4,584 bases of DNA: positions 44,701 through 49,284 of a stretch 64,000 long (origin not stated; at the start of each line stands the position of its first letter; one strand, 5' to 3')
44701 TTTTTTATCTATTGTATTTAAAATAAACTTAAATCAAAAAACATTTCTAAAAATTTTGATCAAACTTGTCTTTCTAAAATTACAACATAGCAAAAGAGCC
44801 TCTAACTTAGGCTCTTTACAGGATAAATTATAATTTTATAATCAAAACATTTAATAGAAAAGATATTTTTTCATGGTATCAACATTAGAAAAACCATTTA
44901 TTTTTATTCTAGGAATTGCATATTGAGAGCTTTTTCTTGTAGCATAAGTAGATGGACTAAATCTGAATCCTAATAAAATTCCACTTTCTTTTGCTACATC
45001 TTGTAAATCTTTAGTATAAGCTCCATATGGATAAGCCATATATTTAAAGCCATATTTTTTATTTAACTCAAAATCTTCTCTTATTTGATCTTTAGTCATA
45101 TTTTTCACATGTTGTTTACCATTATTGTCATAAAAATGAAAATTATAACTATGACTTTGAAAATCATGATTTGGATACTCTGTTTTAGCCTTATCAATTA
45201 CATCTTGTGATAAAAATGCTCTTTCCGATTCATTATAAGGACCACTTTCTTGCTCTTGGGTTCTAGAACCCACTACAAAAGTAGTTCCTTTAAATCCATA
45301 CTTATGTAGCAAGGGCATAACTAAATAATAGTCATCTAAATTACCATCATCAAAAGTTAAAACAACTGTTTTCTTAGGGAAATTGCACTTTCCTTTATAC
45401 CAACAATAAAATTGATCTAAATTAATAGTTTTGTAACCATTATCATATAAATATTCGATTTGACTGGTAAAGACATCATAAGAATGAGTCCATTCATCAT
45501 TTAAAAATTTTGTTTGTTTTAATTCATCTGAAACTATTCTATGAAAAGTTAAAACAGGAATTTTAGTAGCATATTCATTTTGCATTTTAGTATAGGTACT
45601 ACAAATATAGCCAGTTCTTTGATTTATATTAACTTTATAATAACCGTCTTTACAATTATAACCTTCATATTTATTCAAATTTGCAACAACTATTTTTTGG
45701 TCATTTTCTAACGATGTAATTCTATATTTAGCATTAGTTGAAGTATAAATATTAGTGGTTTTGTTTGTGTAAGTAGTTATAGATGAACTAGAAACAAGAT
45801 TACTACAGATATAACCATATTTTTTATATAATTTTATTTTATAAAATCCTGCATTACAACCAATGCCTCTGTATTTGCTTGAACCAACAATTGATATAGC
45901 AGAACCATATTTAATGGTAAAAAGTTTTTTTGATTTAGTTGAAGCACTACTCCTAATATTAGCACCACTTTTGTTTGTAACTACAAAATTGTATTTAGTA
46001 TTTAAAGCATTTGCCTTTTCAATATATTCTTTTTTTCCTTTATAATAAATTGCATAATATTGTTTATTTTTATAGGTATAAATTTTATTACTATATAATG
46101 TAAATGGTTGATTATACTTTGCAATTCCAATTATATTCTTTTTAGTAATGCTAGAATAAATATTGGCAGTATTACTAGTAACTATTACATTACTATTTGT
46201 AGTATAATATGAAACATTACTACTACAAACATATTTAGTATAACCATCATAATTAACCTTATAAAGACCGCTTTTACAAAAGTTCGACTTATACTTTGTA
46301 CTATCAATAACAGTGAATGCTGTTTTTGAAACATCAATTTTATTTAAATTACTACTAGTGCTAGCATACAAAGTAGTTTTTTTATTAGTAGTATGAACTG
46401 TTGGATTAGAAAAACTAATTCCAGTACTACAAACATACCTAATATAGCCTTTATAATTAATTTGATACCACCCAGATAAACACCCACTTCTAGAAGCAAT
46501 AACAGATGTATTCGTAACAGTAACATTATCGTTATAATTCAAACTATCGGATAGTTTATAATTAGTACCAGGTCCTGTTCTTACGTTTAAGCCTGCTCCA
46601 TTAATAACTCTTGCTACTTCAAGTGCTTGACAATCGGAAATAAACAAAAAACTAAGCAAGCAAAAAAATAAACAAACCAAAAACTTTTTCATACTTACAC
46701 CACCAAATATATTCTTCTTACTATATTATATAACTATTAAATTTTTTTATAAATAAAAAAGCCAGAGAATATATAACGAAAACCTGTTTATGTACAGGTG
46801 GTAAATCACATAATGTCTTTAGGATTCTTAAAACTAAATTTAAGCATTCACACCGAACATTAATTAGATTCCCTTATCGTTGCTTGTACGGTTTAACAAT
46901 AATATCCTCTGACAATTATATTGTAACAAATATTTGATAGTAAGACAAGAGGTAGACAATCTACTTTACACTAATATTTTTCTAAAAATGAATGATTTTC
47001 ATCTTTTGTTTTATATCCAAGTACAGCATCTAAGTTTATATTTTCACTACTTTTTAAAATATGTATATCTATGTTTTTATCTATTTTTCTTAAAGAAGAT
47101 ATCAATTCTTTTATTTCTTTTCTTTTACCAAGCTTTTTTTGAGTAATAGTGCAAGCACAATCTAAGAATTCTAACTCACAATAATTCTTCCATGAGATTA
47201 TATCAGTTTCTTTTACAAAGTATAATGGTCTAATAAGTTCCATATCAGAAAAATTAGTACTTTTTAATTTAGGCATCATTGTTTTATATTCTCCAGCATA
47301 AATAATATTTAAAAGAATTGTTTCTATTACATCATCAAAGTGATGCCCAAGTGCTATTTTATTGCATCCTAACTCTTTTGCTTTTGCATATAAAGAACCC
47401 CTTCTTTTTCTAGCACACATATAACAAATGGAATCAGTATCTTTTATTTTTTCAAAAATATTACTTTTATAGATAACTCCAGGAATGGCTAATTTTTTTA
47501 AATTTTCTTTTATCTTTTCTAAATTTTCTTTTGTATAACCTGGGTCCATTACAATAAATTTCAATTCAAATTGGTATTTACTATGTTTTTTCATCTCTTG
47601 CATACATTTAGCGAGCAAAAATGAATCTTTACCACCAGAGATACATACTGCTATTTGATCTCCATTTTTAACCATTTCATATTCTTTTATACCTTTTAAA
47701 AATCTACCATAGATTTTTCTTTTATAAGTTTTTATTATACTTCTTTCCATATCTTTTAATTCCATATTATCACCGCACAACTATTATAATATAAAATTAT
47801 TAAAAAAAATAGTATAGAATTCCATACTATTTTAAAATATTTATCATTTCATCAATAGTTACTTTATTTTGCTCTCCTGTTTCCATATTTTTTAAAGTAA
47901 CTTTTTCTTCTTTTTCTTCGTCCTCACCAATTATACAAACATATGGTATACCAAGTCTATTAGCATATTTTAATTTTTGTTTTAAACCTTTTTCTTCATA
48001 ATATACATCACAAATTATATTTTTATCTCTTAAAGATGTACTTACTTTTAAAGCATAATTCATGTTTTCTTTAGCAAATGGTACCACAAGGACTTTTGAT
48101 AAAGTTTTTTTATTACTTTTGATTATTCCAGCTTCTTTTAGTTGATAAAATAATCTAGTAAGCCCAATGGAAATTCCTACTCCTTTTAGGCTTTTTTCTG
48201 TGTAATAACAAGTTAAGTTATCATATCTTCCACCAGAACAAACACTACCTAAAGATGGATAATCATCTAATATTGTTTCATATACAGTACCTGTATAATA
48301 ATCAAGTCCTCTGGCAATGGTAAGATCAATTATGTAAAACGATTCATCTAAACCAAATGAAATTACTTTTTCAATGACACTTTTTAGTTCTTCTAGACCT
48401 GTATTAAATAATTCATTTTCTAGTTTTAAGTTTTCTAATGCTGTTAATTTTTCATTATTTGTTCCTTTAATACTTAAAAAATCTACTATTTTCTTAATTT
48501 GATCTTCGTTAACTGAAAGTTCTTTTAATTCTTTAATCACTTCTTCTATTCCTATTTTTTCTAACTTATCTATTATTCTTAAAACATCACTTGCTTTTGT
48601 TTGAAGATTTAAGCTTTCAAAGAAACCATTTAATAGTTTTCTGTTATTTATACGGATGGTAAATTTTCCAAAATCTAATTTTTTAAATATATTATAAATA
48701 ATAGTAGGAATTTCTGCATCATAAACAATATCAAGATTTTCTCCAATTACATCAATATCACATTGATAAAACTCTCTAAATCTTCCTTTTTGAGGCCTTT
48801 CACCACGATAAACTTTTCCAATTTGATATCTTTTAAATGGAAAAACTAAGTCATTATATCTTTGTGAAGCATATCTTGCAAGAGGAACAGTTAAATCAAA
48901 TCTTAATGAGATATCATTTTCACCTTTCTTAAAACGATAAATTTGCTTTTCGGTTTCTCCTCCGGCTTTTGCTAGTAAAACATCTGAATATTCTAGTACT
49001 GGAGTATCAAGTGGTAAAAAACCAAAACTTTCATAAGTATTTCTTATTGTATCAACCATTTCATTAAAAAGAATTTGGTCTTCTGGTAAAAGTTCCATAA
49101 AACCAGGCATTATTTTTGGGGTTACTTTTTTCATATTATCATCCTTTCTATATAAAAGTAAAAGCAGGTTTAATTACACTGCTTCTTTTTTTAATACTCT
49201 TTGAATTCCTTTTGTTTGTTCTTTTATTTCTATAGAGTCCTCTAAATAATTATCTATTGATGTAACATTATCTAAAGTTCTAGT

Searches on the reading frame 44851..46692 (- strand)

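Call 37: search_protein_families(library=pfam, proteins=[window:44851-46692:-], max_evalue=0.001)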
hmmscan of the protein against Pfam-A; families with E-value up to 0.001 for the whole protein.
window:44851-46692:- (613 aa): 2 families
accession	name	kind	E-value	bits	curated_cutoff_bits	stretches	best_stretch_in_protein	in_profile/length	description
PF08239.17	SH3_3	-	1e-24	86.9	27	2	34-90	2-51/54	Bacterial SH3 domain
PF01522.26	Polysacc_deac_1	-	1.6e-17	64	23.1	1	437-572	3-121/124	Polysaccharide deacetylase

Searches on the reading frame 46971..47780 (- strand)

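Call 72: search_protein_families(library=pfam, proteins=[window:46971-47780:-], max_evalue=0.0001)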
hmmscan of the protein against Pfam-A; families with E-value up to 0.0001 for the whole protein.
window:46971-47780:- (269 aa): 1 family
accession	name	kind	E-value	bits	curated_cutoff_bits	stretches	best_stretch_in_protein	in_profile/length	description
PF01171.26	ATP_bind_3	-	1.7e-16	60.9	27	1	42-205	1-163/182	PP-loop family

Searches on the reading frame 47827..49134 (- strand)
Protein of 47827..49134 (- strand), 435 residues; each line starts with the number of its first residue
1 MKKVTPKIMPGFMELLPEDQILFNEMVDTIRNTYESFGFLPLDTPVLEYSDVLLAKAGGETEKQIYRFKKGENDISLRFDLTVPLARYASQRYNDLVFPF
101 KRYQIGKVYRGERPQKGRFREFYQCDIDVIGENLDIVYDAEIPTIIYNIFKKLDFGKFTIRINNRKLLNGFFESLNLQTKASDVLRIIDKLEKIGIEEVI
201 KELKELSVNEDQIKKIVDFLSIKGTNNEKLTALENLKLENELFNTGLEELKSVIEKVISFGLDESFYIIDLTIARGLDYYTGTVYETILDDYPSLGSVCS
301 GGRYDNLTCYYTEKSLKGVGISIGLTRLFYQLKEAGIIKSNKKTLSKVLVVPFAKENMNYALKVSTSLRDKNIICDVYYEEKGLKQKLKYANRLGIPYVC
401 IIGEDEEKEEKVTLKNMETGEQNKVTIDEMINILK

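Call 37: search_protein_families(library=pfam, proteins=[window:47827-49134:-], max_evalue=0.001)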
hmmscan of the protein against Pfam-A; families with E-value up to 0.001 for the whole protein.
window:47827-49134:- (435 aa): 4 families
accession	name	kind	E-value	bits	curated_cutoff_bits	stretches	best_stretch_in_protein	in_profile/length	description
PF13393.11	tRNA-synt_His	-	2.5e-37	129.2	25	1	11-328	1-308/308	Histidyl-tRNA synthetase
PF03129.25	HGTP_anticodon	-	4e-21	75.4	21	1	347-435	1-92/94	Anticodon binding domain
PF00152.25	tRNA-synt_2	-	1.2e-06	28.2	25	1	23-223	25-170/308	tRNA synthetases class II (D, K and N)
PF00587.30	tRNA-synt_2b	-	1.5e-05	25.6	29.3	1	93-165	30-106/179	tRNA synthetase class II core domain (G, H, P, S and T)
